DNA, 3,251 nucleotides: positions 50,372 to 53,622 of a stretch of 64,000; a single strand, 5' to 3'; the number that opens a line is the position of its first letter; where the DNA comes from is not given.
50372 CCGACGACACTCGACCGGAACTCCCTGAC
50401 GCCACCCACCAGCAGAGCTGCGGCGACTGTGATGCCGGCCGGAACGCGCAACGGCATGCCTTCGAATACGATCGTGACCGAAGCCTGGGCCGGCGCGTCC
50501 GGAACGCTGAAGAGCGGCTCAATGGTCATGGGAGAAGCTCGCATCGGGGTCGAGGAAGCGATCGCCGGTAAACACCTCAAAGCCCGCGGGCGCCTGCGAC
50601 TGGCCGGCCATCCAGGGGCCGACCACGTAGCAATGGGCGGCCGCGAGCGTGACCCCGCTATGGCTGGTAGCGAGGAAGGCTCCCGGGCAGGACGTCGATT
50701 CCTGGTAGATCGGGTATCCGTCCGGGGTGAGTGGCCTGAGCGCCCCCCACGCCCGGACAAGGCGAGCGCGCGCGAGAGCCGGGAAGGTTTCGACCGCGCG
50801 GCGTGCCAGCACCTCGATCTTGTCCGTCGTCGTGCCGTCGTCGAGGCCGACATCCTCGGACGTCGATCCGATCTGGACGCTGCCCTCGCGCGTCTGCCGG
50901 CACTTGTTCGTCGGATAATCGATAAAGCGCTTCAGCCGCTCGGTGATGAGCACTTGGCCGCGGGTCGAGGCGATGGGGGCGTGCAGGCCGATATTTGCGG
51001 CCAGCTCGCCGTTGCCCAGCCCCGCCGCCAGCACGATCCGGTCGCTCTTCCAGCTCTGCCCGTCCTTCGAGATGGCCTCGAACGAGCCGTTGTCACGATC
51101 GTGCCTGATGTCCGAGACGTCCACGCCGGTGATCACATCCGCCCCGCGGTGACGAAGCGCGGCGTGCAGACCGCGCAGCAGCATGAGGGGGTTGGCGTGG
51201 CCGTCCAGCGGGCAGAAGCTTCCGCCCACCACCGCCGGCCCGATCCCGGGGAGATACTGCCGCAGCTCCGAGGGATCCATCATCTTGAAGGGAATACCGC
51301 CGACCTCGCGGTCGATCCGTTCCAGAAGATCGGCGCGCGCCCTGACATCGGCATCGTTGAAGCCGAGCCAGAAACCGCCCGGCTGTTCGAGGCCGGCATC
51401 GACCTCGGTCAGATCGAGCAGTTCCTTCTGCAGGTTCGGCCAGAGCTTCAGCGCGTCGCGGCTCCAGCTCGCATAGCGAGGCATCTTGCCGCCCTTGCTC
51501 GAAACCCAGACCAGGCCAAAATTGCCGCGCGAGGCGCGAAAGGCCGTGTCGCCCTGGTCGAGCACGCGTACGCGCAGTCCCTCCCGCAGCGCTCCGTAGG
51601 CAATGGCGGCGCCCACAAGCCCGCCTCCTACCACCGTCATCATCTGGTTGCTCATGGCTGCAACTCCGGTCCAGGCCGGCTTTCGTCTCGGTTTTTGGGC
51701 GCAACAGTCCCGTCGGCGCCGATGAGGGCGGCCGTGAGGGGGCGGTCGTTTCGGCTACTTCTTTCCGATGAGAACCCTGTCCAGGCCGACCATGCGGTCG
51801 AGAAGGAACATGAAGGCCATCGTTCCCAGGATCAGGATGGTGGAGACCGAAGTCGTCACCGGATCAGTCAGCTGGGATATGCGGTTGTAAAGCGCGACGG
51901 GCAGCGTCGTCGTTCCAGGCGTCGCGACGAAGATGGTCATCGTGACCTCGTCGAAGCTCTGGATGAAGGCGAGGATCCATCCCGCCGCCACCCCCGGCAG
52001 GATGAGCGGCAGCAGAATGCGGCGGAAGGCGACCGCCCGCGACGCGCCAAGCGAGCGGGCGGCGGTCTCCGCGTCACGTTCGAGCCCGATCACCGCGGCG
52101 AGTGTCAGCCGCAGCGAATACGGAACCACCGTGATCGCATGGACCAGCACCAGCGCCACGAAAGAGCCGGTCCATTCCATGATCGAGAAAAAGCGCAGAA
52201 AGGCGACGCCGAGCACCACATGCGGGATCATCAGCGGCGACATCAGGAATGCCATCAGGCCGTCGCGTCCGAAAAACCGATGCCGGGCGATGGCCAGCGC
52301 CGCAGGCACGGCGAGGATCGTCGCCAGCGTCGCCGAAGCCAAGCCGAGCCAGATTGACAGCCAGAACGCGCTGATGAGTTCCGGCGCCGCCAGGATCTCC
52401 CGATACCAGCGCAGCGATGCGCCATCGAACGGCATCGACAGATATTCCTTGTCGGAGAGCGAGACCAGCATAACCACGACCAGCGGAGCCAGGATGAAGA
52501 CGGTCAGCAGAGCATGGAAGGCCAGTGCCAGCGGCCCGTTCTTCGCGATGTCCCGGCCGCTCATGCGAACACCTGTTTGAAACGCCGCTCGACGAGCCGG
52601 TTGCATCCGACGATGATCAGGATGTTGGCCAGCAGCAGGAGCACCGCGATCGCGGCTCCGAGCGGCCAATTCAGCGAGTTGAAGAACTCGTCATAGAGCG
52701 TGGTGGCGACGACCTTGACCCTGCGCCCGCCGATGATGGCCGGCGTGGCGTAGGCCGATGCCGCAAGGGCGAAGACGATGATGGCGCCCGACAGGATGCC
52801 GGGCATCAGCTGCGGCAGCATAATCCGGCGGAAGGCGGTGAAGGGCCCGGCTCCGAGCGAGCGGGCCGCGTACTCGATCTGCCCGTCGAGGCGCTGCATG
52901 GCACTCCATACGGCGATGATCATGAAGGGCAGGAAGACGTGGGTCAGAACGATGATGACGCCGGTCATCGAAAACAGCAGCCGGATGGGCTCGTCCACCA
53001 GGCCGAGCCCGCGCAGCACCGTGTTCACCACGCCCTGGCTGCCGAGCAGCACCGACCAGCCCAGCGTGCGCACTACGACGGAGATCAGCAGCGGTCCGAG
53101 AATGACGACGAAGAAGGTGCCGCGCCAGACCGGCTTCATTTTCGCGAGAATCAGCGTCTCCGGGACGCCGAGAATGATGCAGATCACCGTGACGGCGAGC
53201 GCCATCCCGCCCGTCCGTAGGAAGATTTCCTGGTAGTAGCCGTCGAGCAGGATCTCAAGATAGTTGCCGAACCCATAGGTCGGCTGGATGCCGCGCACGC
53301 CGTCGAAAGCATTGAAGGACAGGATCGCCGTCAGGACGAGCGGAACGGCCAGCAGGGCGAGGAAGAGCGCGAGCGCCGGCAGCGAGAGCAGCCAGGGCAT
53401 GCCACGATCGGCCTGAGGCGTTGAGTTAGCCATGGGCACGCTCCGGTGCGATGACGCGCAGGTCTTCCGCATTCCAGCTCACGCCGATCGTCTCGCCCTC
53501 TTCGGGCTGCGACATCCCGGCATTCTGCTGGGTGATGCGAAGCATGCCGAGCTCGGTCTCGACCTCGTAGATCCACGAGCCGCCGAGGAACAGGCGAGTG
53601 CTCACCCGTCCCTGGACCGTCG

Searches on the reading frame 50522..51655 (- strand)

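Call 49: search_protein_families(library=pfam, proteins=[window:50522-51655:-], max_evalue=0.00001)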
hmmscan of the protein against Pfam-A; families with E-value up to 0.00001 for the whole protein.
window:50522-51655:- (378 aa): 2 families
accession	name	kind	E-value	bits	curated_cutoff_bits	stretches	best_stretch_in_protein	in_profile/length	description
PF01266.30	DAO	-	1.1e-58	199.9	27.9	1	7-341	3-346/353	FAD dependent oxidoreductase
PF07992.20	Pyr_redox_2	-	6.7e-06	26.2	26.1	0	163-225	189-250/291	Pyridine nucleotide-disulphide oxidoreductase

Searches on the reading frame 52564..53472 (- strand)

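Call 49: search_protein_families(library=pfam, proteins=[window:52564-53472:-], max_evalue=0.00001)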
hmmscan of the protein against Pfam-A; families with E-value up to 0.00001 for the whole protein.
window:52564-53472:- (303 aa): 1 family
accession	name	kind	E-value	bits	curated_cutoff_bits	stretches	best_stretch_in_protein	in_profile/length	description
PF00528.27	BPD_transp_1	-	5.4e-11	43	26.4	1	33-299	20-183/184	Binding-protein-dependent transport system inner membrane component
